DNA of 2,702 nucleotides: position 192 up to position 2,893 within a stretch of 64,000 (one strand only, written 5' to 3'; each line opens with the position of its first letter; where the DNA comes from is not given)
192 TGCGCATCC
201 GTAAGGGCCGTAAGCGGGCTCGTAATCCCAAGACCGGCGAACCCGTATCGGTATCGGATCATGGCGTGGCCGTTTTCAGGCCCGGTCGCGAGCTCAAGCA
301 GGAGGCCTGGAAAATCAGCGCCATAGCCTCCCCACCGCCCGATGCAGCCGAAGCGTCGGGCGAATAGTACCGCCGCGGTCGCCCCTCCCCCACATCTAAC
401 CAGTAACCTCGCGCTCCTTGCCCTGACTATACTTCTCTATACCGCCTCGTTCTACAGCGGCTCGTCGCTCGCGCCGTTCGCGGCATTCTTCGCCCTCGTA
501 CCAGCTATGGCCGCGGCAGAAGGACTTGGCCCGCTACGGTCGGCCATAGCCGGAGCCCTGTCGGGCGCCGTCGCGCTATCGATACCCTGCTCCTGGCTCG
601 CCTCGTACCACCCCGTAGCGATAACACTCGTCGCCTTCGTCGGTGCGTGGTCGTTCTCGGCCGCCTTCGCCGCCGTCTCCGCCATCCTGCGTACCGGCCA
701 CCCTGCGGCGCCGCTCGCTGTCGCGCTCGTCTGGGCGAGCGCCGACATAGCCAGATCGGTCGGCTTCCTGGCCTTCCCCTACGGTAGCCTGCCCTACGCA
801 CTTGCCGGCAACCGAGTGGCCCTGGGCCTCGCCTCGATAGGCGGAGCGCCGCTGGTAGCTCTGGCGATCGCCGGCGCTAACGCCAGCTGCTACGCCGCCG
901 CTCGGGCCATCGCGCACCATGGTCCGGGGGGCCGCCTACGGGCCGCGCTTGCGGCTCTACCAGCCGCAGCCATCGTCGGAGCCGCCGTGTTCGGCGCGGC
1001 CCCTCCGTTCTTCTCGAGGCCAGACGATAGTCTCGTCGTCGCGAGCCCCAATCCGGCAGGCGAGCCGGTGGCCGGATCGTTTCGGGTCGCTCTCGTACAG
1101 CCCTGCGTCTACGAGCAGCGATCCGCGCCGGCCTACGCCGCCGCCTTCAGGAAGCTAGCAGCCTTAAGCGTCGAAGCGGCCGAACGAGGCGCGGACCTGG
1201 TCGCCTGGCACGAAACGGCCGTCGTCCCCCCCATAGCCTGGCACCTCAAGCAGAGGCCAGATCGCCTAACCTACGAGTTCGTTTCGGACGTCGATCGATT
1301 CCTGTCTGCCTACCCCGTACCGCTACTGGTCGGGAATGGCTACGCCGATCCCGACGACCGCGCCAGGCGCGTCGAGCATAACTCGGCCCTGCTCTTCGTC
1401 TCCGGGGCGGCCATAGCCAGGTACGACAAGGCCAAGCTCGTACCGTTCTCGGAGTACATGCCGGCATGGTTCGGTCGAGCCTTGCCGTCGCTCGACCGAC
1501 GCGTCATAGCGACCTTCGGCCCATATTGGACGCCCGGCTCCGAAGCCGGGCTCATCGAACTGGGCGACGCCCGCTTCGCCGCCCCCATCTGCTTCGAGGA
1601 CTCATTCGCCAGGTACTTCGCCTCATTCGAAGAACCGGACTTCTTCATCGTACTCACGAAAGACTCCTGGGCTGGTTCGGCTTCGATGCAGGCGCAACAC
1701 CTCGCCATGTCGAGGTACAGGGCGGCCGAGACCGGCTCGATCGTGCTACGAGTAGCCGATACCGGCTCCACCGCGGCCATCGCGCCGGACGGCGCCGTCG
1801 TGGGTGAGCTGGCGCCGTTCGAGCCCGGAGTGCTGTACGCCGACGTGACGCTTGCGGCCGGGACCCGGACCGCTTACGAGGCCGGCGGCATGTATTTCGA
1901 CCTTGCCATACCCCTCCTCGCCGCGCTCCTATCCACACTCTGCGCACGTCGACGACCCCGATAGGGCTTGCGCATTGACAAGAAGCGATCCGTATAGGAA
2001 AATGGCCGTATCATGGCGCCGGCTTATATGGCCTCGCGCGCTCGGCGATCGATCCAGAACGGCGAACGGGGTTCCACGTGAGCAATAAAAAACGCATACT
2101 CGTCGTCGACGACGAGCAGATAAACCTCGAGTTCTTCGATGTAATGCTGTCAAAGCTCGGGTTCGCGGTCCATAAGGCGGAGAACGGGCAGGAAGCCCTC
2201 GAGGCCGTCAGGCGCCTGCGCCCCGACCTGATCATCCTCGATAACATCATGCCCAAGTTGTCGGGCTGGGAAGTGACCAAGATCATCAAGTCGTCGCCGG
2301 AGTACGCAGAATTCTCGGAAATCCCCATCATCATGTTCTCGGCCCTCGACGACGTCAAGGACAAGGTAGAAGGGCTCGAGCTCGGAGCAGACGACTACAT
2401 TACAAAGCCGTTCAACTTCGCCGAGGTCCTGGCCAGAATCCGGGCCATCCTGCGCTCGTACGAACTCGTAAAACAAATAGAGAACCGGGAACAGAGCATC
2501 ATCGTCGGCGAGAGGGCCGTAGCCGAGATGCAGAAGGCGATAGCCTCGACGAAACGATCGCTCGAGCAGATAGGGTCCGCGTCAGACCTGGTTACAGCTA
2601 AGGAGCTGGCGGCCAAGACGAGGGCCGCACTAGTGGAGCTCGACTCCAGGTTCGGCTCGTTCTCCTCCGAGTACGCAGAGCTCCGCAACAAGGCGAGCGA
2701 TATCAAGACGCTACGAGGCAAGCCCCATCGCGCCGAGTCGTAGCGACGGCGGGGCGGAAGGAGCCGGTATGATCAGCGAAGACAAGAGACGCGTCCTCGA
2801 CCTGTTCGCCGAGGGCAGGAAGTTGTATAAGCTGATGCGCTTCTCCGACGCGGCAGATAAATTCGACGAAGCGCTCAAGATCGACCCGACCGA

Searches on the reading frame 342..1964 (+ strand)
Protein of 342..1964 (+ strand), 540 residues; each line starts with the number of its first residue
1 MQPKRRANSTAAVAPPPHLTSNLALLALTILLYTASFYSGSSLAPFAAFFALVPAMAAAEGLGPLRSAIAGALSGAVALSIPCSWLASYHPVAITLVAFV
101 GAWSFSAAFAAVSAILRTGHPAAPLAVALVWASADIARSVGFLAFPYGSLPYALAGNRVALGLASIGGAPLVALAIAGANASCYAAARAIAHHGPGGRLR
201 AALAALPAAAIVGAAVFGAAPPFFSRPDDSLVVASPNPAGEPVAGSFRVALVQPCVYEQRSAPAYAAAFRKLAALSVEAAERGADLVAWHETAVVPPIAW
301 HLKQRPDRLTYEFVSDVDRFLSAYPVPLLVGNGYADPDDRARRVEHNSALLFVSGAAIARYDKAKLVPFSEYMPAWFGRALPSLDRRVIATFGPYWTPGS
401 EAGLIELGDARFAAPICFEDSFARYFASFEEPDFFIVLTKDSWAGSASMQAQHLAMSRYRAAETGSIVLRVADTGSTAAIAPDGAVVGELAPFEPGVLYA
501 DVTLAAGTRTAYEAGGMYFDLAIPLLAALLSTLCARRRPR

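Call 76: find_encoding_contigs(protein=window:342-1964:+, flank=10000, max_places=2)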
Protein window:342-1964:+ (540 aa): 17 contigs read that carry it; 2 places shown.
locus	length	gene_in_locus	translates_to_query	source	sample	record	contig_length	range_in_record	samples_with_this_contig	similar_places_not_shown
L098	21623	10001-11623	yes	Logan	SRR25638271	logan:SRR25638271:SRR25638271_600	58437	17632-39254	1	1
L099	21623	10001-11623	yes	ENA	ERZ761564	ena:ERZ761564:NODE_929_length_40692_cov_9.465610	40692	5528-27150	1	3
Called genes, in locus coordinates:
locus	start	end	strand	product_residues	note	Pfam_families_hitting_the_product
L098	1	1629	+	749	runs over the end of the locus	PF04773:FecR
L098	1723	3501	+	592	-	PF02518:HATPase_c (weak), PF13589:HATPase_c_3, PF01119:DNA_mis_repair, PF08676:MutL_C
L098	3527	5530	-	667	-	-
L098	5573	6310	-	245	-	PF13432:TPR_16 (faint), PF07719:TPR_2 (faint), PF13424:TPR_12 (faint), PF13176:TPR_7 (faint), PF14559:TPR_19 (weak), PF00515:TPR_1 (weak), PF13371:TPR_9 (weak), PF13414:TPR_11 (weak)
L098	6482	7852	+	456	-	PF21033:RMD1-3 (faint), PF00515:TPR_1 (faint), PF07719:TPR_2 (faint), PF12895:ANAPC3 (faint), PF13174:TPR_6 (faint), PF13432:TPR_16 (weak), PF14559:TPR_19, PF04471:Mrr_cat (weak), +8 more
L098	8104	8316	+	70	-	PF27425:AF0631_N (weak)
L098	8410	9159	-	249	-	PF01553:Acyltransferase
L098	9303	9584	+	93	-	PF01649:Ribosomal_S20p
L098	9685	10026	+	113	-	PF18291:HU-HIG, PF00216:Bac_DNA_binding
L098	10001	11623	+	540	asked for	PF20154:LNT_N, PF00795:CN_hydrolase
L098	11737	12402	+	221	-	PF00072:Response_reg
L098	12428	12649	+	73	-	-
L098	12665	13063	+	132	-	PF04519:Bactofilin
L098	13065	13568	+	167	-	PF02464:CinA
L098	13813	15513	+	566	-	PF07498:Rho_N, PF07497:Rho_RNA_bind, PF00006:ATP-synt_ab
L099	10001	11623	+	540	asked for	PF20154:LNT_N, PF00795:CN_hydrolase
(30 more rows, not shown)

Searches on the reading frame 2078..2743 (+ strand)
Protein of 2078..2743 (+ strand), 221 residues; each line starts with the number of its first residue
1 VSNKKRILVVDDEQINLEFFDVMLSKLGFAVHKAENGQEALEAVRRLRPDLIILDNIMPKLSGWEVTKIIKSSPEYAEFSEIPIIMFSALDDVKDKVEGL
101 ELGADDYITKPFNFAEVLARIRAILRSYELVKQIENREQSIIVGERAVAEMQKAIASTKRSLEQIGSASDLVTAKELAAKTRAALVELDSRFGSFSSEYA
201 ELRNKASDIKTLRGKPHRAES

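Call 84: search_protein_families(library=pfam, proteins=[window:2078-2743:+], max_evalue=0.0001)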
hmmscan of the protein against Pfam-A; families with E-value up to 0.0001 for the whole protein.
window:2078-2743:+ (221 aa): 1 family
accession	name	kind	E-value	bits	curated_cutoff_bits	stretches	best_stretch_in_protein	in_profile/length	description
PF00072.30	Response_reg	-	8e-30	103.7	30.2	1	7-122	1-111/111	Response regulator receiver domain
